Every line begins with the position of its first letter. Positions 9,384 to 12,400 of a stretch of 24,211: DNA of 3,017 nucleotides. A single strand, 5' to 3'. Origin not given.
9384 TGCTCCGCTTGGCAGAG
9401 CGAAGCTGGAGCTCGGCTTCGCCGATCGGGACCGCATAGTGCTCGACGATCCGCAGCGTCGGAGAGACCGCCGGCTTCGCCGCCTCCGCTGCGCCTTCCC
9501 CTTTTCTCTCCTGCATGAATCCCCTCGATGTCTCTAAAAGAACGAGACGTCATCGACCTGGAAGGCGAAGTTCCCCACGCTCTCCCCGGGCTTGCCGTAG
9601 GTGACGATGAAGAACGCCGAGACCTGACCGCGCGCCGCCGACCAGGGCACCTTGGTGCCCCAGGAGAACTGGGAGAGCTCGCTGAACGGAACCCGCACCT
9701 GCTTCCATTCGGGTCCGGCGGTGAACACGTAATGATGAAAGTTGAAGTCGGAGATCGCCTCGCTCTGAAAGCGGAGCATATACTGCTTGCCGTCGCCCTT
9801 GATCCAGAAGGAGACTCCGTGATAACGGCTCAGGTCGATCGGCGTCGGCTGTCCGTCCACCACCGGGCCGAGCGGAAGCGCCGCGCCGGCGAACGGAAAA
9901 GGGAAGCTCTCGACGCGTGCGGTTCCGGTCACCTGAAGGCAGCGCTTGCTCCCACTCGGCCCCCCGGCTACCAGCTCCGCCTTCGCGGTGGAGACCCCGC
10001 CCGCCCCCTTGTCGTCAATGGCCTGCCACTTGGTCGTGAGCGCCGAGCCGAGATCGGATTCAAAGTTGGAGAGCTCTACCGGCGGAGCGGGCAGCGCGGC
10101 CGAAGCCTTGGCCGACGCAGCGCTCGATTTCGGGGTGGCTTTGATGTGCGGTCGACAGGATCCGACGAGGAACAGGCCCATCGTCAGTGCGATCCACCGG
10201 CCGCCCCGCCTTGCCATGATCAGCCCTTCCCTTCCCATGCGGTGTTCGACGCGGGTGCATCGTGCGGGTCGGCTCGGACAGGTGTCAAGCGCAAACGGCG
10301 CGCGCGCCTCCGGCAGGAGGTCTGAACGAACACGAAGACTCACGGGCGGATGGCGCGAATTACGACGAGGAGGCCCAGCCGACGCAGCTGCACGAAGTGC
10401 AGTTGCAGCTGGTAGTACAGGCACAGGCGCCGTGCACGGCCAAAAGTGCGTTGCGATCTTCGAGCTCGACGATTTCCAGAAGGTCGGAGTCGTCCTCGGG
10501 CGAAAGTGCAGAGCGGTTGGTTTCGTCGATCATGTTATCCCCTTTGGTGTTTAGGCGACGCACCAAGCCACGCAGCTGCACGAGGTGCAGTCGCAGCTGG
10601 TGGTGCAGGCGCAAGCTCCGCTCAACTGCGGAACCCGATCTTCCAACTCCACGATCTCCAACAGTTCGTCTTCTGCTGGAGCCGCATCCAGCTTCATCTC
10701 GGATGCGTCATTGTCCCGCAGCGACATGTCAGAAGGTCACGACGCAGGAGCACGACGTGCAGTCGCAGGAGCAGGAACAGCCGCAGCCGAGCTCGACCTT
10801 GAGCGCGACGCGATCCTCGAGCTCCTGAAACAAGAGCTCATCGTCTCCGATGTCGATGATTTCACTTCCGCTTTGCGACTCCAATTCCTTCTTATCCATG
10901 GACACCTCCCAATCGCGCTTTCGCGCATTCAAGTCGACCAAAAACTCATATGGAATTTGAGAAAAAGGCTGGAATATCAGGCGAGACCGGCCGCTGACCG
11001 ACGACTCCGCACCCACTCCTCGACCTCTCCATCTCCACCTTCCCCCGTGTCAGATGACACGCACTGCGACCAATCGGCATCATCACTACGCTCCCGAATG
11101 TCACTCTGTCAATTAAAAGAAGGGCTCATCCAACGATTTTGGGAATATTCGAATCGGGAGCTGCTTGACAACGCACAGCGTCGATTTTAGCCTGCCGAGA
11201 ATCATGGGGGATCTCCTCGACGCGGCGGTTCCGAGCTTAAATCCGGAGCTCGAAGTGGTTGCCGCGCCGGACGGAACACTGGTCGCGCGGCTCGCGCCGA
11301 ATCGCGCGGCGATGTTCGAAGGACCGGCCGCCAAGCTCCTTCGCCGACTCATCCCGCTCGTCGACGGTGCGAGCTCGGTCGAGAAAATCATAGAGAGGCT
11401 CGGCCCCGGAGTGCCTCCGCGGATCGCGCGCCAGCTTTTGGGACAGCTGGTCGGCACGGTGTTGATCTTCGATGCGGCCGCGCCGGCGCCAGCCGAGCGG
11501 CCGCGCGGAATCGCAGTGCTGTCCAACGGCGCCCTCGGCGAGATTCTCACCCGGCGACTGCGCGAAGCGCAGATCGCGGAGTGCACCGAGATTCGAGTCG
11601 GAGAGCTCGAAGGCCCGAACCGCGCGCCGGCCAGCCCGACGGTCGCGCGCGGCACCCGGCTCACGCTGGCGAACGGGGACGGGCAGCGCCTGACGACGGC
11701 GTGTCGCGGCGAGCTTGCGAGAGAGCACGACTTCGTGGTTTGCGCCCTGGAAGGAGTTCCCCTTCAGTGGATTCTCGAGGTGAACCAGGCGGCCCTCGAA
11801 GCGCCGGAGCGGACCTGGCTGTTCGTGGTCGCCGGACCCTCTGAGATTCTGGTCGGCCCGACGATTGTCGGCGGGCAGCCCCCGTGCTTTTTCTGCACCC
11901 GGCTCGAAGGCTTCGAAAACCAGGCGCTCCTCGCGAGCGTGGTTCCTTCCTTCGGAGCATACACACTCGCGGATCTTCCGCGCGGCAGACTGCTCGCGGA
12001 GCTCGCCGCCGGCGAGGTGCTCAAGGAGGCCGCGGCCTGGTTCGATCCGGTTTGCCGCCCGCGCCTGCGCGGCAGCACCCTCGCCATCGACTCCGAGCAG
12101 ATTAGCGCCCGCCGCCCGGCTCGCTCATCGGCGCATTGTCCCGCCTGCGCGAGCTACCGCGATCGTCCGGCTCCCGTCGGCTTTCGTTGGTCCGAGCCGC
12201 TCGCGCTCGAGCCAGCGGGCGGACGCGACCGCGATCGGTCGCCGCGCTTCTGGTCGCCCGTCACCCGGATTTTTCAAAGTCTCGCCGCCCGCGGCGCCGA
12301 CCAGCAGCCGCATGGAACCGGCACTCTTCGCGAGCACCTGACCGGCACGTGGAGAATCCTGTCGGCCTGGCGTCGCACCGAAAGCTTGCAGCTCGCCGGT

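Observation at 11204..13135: Leader-binding (ThiF/RRE-like) domain fused to an HD-like DUF6817-type domain and TPRs: candidate new RiPP-modifying enzyme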

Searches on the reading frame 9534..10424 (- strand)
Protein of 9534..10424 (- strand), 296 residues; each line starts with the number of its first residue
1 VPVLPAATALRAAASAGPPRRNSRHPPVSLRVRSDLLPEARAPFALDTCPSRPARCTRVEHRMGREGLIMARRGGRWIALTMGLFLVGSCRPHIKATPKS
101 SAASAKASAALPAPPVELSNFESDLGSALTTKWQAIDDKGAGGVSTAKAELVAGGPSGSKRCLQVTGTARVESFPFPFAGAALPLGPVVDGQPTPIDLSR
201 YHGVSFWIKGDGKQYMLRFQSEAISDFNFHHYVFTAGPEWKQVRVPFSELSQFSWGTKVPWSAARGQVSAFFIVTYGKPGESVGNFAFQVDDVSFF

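Call 6: search_protein_families(library=pfam, proteins=[window:9534-10424:-], max_evalue=0.01)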
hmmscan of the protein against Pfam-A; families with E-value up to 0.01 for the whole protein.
window:9534-10424:- (296 aa): 2 families
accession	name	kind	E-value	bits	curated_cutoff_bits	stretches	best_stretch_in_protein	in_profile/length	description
PF08547.18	CIA30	-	9.1e-16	58.7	24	1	130-287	9-154/157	Complex I intermediate-associated protein 30 (CIA30)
PF03425.19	CBM_11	-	2.7e-05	24.7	27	1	196-250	75-135/182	Carbohydrate binding domain (family 11)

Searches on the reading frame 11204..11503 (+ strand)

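Call 96: search_protein_families(library=pfam, proteins=[window:11204-11503:+], max_evalue=10)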
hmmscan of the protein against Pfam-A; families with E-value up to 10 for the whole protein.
window:11204-11503:+ (100 aa): 1 family
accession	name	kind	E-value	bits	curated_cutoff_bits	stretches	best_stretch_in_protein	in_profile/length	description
PF21084.3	DUF4423_like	-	0.035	14.9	24.1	1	44-73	30-59/76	Winged Helix-turn-helix domain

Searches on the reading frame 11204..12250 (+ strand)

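Call 29: search_protein_families(library=pfam, proteins=[window:11204-12250:+], max_evalue=10)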
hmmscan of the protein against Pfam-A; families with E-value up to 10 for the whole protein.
window:11204-12250:+ (349 aa): 1 family
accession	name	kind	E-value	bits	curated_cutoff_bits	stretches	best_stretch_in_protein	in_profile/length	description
PF21084.3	DUF4423_like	-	0.23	12.2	24.1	1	44-73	30-59/76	Winged Helix-turn-helix domain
